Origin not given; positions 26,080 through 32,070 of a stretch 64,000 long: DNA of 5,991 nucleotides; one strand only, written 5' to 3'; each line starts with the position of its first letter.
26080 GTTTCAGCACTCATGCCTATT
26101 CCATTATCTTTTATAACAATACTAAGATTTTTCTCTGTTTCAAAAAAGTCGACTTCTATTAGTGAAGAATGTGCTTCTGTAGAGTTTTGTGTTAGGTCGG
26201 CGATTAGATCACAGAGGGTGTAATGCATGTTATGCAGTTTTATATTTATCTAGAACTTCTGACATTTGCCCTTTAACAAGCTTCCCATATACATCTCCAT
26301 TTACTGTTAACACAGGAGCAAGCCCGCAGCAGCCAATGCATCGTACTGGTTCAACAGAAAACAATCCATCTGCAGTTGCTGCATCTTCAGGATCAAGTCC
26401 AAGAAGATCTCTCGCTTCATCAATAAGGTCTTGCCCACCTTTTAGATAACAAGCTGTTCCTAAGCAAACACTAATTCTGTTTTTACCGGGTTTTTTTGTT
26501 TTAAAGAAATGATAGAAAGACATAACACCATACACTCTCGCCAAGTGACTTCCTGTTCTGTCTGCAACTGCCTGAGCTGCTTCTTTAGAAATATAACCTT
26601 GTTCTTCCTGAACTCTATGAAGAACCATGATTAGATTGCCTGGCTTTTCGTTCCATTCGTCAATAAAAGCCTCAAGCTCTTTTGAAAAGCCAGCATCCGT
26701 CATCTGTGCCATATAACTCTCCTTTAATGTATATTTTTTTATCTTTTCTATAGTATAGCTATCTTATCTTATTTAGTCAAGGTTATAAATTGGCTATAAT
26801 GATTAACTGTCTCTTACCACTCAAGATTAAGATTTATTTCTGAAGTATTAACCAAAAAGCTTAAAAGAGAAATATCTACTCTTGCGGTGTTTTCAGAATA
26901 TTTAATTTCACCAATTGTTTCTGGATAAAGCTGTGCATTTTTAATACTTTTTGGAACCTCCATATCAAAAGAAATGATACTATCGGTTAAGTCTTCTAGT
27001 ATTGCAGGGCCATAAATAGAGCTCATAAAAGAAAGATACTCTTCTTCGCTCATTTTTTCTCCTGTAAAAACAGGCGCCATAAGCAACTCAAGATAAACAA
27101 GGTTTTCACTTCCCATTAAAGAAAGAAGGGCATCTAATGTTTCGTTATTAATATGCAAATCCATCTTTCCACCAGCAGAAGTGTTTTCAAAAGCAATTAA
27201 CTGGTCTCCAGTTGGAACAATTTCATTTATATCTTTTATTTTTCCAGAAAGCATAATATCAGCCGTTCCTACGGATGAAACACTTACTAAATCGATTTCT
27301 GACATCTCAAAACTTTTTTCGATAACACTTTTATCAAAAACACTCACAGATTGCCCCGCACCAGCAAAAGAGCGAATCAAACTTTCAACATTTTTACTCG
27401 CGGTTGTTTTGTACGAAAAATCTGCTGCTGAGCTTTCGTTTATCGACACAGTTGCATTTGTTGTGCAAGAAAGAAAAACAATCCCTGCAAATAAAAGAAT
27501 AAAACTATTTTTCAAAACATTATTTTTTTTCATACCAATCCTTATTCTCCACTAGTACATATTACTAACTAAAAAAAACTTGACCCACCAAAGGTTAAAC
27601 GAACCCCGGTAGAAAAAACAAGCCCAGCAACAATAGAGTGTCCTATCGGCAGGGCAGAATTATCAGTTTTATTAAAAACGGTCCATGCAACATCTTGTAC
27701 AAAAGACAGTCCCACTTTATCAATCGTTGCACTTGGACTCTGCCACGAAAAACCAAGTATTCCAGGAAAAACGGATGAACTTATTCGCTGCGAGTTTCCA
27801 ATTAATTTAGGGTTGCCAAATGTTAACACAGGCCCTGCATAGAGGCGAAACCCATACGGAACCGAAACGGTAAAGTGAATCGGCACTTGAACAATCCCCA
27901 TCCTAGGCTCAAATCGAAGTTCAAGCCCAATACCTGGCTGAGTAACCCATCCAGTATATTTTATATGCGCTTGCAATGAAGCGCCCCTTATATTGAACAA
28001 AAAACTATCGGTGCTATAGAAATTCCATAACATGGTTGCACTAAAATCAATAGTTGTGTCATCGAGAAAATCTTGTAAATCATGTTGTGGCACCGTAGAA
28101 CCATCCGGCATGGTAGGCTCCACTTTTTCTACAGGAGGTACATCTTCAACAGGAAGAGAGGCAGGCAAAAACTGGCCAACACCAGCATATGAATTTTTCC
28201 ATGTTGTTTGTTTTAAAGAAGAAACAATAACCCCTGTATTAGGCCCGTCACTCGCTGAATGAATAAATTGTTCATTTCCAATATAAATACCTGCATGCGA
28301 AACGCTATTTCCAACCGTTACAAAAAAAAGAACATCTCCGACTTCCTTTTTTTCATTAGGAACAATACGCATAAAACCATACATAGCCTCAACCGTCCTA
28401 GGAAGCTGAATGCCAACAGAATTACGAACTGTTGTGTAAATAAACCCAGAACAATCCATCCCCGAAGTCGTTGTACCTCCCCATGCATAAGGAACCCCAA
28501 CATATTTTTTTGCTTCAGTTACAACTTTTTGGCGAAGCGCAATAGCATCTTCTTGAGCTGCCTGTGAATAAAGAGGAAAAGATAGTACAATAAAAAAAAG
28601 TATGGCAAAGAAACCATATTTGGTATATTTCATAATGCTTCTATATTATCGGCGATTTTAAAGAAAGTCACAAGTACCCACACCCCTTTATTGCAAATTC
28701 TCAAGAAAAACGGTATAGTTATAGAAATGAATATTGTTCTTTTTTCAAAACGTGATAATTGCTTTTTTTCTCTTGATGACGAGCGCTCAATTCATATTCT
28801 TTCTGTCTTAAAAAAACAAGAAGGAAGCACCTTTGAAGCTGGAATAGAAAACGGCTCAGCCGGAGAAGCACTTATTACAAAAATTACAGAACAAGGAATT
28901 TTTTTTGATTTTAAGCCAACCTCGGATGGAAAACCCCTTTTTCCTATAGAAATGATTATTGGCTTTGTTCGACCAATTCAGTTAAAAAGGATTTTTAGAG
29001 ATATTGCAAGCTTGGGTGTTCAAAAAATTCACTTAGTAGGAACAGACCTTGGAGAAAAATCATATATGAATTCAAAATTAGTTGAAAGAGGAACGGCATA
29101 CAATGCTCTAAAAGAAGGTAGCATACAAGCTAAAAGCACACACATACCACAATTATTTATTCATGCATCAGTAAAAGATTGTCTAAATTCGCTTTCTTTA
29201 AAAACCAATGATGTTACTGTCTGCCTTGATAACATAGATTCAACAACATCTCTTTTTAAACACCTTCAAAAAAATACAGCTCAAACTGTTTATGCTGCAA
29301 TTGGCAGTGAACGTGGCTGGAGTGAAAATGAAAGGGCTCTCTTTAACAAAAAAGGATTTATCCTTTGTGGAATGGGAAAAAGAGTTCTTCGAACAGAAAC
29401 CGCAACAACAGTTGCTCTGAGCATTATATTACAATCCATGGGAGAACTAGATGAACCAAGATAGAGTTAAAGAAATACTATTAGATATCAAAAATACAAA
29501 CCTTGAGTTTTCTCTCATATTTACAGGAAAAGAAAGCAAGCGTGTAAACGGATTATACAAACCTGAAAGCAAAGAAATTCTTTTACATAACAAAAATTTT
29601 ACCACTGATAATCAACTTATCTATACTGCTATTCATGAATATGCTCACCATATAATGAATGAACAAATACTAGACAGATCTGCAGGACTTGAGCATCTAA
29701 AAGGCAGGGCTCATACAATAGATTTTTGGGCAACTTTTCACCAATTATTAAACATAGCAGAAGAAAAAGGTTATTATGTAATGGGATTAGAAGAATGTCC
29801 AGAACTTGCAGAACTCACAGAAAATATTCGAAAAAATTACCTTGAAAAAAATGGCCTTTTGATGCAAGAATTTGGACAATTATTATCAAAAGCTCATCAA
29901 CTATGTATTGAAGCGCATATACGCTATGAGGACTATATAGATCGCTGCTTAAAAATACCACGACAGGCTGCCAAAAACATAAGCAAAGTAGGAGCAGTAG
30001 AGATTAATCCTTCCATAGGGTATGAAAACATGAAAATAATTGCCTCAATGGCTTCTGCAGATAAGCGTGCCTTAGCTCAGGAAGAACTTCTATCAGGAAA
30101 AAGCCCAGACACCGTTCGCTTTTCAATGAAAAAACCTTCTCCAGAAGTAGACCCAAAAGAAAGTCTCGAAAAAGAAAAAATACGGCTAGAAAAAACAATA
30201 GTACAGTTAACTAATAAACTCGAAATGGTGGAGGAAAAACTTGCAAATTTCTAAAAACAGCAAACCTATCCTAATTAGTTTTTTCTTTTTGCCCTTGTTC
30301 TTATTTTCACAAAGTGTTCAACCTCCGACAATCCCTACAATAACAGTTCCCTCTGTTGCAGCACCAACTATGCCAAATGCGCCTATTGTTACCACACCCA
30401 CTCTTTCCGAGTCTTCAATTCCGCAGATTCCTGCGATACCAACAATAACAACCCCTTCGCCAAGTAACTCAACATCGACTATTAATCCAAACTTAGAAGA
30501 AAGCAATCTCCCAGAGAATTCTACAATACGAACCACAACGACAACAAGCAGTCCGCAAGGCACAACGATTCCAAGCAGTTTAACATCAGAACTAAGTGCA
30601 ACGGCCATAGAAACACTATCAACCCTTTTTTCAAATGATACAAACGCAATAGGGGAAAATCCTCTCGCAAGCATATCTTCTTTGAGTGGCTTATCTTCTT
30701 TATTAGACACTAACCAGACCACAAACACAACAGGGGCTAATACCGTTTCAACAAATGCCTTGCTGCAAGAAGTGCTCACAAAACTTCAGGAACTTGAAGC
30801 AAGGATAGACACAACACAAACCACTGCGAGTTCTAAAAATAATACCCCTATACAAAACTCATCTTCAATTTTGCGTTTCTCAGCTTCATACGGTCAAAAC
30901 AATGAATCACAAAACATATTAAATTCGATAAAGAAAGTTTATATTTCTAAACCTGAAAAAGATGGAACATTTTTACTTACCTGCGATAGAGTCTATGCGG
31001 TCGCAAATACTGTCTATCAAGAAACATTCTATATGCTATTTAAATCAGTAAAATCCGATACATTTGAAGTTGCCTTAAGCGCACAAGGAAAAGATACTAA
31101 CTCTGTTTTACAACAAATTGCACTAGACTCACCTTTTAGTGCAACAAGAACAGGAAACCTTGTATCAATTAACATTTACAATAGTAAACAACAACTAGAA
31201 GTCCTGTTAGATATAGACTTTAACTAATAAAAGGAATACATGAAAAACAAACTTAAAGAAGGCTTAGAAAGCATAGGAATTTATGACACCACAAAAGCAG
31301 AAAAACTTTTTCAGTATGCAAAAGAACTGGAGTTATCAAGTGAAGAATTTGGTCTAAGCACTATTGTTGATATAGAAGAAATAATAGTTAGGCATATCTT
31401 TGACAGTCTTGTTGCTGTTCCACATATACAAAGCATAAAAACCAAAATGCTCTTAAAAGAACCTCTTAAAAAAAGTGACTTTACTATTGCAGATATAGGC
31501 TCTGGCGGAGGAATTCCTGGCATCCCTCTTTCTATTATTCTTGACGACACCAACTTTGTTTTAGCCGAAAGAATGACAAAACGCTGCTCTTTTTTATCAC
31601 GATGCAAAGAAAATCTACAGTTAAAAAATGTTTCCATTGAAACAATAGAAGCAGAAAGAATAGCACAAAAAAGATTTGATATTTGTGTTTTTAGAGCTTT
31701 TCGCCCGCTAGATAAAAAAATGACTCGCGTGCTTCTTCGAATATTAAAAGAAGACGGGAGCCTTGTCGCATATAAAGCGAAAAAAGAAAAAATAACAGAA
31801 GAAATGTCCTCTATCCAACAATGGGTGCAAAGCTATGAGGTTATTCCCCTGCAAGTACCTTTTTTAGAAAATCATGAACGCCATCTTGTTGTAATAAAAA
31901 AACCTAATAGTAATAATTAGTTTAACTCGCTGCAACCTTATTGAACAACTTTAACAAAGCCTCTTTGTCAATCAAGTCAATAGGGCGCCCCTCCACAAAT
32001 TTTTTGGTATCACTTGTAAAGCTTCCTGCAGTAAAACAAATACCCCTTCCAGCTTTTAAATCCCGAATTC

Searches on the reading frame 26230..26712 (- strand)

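Call 89: search_protein_families(library=pfam, proteins=[window:26230-26712:-], max_evalue=0.00001)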
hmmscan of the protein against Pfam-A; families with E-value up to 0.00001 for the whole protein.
window:26230-26712:- (160 aa): 1 family
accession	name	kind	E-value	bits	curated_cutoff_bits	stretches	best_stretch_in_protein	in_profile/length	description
PF01257.25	2Fe-2S_thioredx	-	5.8e-45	153.1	24.8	1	14-158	2-145/145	Thioredoxin-like [2Fe-2S] ferredoxin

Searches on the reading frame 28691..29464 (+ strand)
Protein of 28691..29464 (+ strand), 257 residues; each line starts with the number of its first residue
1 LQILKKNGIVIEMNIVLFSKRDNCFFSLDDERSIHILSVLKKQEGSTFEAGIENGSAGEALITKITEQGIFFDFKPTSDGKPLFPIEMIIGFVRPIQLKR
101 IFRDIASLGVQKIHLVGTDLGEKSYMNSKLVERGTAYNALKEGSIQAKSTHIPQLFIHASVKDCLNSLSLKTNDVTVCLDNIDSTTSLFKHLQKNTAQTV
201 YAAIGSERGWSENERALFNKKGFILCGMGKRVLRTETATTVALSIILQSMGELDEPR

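Call 89: search_protein_families(library=pfam, proteins=[window:28691-29464:+], max_evalue=0.00001)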
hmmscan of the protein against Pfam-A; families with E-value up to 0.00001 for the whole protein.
window:28691-29464:+ (257 aa): 1 family
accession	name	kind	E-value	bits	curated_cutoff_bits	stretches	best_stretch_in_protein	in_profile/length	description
PF04452.19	Methyltrans_RNA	-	1.1e-30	106.9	23.9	1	82-246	4-164/165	RNA methyltransferase domain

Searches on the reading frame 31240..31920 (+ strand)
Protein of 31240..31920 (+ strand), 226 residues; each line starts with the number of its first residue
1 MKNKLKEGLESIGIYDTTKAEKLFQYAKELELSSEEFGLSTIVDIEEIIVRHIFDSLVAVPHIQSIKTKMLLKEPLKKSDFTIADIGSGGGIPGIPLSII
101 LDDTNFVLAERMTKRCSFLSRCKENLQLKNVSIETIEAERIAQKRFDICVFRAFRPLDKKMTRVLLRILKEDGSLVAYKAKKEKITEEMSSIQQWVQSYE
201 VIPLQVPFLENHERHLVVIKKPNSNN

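Call 89: search_protein_families(library=pfam, proteins=[window:31240-31920:+], max_evalue=0.00001)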
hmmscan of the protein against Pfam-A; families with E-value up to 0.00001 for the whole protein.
window:31240-31920:+ (226 aa): 1 family
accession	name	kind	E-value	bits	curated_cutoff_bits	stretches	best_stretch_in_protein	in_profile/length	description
PF02527.21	GidB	-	4.1e-38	131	27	1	20-217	2-184/184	rRNA small subunit methyltransferase G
